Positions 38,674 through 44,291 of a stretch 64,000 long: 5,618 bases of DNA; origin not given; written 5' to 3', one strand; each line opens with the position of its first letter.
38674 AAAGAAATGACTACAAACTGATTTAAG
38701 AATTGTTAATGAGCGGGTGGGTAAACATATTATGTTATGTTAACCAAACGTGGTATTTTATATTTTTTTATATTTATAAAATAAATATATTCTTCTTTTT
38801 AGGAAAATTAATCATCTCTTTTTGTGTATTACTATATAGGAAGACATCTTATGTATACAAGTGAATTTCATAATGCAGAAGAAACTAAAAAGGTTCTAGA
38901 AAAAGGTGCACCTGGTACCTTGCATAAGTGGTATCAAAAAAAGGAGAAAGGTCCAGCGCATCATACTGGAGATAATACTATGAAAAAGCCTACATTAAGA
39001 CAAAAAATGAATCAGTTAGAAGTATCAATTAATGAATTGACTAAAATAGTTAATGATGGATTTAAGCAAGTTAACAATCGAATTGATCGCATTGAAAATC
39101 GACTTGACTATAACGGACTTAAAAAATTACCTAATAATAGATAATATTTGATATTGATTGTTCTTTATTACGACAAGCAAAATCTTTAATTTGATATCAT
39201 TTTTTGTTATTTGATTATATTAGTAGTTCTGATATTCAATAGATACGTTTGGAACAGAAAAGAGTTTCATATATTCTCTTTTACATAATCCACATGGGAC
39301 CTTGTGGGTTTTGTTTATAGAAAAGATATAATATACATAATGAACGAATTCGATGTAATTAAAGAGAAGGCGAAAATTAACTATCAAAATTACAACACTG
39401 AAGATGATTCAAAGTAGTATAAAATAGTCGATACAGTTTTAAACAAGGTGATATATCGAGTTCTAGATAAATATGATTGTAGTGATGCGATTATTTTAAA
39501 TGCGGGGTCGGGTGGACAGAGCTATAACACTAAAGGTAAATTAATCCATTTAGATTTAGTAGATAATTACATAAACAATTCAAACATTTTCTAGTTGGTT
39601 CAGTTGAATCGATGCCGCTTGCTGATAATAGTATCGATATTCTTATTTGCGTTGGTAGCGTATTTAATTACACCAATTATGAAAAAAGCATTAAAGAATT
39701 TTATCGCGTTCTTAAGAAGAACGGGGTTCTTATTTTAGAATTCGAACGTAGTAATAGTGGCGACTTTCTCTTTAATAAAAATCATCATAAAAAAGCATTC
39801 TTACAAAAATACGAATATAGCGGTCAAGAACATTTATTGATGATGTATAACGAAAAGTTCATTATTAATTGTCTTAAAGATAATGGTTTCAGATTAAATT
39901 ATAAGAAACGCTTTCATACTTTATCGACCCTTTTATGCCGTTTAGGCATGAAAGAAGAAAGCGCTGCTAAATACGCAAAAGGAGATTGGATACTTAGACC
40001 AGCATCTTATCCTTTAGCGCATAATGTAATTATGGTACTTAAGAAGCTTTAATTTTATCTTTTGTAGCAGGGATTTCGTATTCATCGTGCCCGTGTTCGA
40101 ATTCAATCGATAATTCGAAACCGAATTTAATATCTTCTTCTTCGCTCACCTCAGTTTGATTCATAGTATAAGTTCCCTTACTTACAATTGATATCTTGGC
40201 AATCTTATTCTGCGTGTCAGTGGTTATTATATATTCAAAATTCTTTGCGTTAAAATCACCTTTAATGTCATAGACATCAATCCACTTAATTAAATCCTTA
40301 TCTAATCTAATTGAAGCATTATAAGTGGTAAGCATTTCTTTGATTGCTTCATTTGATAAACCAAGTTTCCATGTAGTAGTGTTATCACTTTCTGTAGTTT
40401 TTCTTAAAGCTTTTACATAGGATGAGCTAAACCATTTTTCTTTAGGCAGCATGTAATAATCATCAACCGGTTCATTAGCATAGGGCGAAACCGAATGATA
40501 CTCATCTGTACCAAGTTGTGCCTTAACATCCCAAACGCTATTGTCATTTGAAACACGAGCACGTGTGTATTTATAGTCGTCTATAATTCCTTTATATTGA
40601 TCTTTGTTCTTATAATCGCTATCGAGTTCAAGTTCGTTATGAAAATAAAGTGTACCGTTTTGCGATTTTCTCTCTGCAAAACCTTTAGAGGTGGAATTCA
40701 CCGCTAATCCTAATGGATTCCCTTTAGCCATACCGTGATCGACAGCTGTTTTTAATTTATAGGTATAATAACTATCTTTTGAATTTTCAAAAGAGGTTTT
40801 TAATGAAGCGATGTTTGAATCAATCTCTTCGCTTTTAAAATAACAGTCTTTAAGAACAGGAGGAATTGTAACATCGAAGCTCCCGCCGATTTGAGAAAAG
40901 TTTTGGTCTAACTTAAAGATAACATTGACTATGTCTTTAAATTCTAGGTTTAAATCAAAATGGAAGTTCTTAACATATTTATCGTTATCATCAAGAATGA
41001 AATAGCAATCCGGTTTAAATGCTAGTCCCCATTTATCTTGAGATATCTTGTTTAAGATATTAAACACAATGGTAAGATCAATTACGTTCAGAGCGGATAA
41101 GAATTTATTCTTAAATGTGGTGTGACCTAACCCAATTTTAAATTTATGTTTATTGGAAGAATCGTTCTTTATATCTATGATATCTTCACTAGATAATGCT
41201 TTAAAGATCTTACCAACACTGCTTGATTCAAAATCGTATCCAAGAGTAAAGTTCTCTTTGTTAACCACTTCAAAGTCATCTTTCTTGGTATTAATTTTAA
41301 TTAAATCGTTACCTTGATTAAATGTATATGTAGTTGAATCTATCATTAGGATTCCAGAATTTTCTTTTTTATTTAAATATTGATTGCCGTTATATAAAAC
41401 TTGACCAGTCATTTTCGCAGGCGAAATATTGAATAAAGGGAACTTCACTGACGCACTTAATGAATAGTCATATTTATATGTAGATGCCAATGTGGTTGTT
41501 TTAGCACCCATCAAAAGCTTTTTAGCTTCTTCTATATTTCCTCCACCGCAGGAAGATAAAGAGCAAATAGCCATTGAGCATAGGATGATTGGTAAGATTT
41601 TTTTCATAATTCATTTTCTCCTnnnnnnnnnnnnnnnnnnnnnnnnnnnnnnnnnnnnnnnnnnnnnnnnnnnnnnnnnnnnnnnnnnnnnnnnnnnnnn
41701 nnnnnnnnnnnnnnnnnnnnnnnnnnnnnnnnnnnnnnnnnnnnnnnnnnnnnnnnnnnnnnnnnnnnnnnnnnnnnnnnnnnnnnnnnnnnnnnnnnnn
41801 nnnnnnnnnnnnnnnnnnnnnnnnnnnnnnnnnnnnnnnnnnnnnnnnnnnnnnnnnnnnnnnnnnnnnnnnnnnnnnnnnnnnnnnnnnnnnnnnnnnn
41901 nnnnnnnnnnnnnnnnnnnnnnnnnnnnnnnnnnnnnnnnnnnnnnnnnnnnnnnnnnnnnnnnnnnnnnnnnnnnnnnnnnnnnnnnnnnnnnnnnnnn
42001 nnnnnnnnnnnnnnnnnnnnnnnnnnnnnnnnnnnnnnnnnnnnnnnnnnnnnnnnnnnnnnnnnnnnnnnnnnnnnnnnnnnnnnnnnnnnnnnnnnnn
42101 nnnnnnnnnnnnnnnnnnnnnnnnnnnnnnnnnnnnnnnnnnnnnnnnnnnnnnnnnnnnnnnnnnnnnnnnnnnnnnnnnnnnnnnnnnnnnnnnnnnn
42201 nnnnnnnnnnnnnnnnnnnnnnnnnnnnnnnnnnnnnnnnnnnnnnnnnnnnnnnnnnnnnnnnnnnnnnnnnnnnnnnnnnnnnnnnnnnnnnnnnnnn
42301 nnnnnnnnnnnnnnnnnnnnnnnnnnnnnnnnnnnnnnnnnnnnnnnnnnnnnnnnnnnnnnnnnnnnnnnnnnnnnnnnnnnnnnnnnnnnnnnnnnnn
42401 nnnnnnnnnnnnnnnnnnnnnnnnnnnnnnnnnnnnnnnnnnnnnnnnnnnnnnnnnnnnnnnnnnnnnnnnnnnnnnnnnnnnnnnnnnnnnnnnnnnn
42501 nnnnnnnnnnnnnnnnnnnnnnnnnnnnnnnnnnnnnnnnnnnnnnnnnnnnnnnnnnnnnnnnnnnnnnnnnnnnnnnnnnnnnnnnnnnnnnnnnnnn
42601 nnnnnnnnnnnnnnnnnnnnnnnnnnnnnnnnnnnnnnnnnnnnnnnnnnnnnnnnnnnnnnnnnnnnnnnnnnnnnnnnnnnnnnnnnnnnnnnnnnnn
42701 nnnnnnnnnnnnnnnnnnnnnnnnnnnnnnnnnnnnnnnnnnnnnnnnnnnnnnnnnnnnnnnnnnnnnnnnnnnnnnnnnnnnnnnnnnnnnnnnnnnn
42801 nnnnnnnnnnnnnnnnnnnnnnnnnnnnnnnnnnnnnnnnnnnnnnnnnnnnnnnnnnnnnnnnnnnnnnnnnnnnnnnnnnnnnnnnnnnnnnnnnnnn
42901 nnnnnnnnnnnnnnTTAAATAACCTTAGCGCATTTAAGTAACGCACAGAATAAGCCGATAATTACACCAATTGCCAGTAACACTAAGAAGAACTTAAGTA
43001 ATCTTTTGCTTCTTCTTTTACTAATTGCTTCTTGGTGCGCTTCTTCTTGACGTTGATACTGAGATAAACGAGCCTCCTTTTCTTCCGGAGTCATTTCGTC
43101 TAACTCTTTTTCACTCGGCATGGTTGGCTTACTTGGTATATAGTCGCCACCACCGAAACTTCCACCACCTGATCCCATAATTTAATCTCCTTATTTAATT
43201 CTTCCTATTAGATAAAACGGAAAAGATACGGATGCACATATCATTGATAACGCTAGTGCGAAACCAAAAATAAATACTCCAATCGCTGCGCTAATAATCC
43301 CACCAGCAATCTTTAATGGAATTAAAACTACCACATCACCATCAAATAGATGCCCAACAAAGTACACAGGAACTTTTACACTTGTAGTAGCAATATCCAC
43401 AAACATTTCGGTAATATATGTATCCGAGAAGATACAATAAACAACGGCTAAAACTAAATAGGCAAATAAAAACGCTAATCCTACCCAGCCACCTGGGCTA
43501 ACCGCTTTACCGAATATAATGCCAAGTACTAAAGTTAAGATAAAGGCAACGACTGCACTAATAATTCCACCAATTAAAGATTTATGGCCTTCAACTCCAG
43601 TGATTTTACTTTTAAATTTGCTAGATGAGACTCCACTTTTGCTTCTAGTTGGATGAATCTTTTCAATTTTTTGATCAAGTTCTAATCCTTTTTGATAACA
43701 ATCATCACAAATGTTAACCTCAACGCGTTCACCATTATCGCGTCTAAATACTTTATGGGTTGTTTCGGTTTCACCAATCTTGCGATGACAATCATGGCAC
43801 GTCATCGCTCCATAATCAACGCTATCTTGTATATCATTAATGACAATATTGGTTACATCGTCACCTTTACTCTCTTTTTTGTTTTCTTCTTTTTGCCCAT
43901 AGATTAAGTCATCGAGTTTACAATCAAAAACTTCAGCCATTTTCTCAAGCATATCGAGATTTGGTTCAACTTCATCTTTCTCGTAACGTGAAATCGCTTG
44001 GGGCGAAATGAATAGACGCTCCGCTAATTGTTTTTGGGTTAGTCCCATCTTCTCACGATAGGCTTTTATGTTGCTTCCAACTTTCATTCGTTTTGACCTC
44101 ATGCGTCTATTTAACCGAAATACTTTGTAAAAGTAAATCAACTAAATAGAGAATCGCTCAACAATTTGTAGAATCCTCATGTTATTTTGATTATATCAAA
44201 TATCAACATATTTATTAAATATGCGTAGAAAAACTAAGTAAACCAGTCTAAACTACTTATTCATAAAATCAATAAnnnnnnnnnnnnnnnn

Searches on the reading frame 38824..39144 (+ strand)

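Call 51: search_protein_families(library=pfam, proteins=[window:38824-39144:+], max_evalue=0.05)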
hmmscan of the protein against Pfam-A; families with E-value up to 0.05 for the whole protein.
window:38824-39144:+ (106 aa): 3 families
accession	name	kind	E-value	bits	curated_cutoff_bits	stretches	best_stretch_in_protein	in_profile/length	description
PF10874.13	DUF2746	-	0.0077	17.1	23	1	56-93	53-89/101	Protein of unknown function (DUF2746)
PF14523.12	Syntaxin_2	-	0.012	16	26.5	1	55-88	32-65/134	Syntaxin-like protein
PF02346.21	Vac_Fusion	-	0.031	14.3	24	0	68-95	11-38/56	Chordopoxvirus multifunctional envelope protein A27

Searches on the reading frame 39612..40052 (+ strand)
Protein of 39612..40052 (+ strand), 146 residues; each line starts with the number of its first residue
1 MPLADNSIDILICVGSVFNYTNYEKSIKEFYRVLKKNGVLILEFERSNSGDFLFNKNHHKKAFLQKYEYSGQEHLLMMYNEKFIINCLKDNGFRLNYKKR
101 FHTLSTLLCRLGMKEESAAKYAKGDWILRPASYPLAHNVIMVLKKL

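Call 51: search_protein_families(library=pfam, proteins=[window:39612-40052:+], max_evalue=0.05)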
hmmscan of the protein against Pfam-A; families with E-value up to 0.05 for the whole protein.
window:39612-40052:+ (146 aa): 6 families
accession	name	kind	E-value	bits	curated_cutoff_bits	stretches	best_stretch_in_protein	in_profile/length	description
PF08241.18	Methyltransf_11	-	9.1e-08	33.1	21.2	1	1-42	54-95/95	Methyltransferase domain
PF05148.21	Methyltransf_8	-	7.8e-06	26.3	27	1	1-82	116-197/219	Hypothetical methyltransferase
PF01209.24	Ubie_methyltran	-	0.00029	20.7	20.1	1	2-49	111-159/233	ubiE/COQ5 methyltransferase family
PF13649.12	Methyltransf_25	-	0.001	20.1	27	1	1-38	58-97/97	Methyltransferase domain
PF13847.12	Methyltransf_31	-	0.0015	18.6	27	1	1-46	66-113/145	Methyltransferase domain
PF13489.12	Methyltransf_23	-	0.016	15.4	27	1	11-95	85-161/164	Methyltransferase domain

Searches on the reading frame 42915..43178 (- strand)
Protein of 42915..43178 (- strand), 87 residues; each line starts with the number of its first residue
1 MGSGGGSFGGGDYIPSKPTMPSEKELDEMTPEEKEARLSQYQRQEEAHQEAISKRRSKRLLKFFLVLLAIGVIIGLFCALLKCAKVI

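Call 47: find_encoding_contigs(protein=window:42915-43178:-, flank=10000, max_places=10)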
Protein window:42915-43178:- (87 aa): no gene with exactly this product is on record in the collection.
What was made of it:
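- Tried and rejected: Not on record (call 47).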

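Call 50: search_protein_families(library=phrogs, proteins=[window:42915-43178:-], max_evalue=0.001)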
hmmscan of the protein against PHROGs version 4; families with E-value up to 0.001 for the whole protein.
window:42915-43178:- (87 aa): 0 families

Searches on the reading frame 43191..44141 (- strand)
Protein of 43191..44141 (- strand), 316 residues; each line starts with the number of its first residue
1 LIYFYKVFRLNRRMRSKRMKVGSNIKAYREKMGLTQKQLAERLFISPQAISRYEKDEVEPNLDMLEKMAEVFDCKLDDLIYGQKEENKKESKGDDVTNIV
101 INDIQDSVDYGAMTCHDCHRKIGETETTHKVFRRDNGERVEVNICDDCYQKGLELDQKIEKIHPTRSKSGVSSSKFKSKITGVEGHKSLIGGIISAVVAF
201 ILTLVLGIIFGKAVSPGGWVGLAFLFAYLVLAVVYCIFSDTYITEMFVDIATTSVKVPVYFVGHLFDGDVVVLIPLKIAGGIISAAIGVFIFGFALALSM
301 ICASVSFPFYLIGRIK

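Call 3: search_protein_families(library=pfam, proteins=[window:43191-44141:-], max_evalue=0.01)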
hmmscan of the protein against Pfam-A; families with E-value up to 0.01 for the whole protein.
window:43191-44141:- (316 aa): 9 families
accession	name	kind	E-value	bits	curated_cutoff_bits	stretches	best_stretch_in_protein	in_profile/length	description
PF01381.28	HTH_3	-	1.2e-18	67.3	23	1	25-79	1-55/55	Helix-turn-helix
PF12844.13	HTH_19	-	3.1e-09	37.1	30.2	1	22-81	1-60/64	Helix-turn-helix domain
PF13560.12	HTH_31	-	5.1e-09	36.7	27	1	25-75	6-57/64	Helix-turn-helix domain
PF13443.12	HTH_26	-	9.8e-09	35.8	22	1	24-80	1-58/63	Cro/C1-type HTH DNA-binding domain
PF15731.11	MqsA_antitoxin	-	0.00025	21.6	30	1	6-66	56-115/131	Antitoxin component of bacterial toxin-antitoxin system, MqsA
PF13412.12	HTH_24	-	0.0015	18.5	21.9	1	33-53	17-37/48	Winged helix-turn-helix DNA-binding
PF12802.13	MarR_2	-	0.003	18.1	27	1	31-52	18-39/61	MarR family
PF13413.12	HTH_25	-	0.0031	17.8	24.6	1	26-58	3-35/62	Helix-turn-helix domain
PF14522.11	Cytochrome_C7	-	0.0035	17.6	24.8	1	107-151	8-50/67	Cytochrome c7 and related cytochrome c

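Call 50: search_protein_families(library=phrogs, proteins=[window:43191-44141:-], max_evalue=0.001)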
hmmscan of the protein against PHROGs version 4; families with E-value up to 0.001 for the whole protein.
window:43191-44141:- (316 aa): 25 families
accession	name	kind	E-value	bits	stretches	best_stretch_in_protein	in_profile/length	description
phrog_3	-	transcription regulation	4.4e-21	77.2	1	13-127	81-205/430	transcriptional repressor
phrog_8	-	transcription regulation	1.4e-17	65.2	1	15-124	71-150/346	transcriptional regulator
phrog_4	-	transcription regulation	9.4e-17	62.1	1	15-101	127-205/400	transcriptional repressor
phrog_2967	-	transcription regulation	3.1e-14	54.1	1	16-100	6-90/225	transcriptional regulator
phrog_1373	-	transcription regulation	1.2e-13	52.4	1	21-90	64-133/166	transcriptional regulator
phrog_5823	-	transcription regulation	3.1e-12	47.3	1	17-98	3-86/404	transcriptional regulator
phrog_2439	-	transcription regulation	4.7e-12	46.5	1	19-77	6-64/367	transcriptional regulator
phrog_2328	-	transcription regulation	1.5e-11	45.2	1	20-90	15-84/128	transcriptional repressor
phrog_4836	-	transcription regulation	1.8e-10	41.7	1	9-97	66-147/194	CII-like regulator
phrog_7241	-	transcription regulation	3.5e-10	41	1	23-80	64-121/122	transcriptional regulator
phrog_4739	-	unknown function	2.2e-07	31.6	1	15-96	62-143/167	-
phrog_4583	-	transcription regulation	7.7e-07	30.1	1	17-88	7-78/81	transcriptional repressor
phrog_7950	-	transcription regulation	1.3e-06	29.4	1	22-57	9-44/68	transcriptional repressor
phrog_1124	-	transcription regulation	1.6e-06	28.8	1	16-74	4-61/177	transcriptional regulator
phrog_2104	-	unknown function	2.7e-06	28.5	1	23-67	42-86/103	-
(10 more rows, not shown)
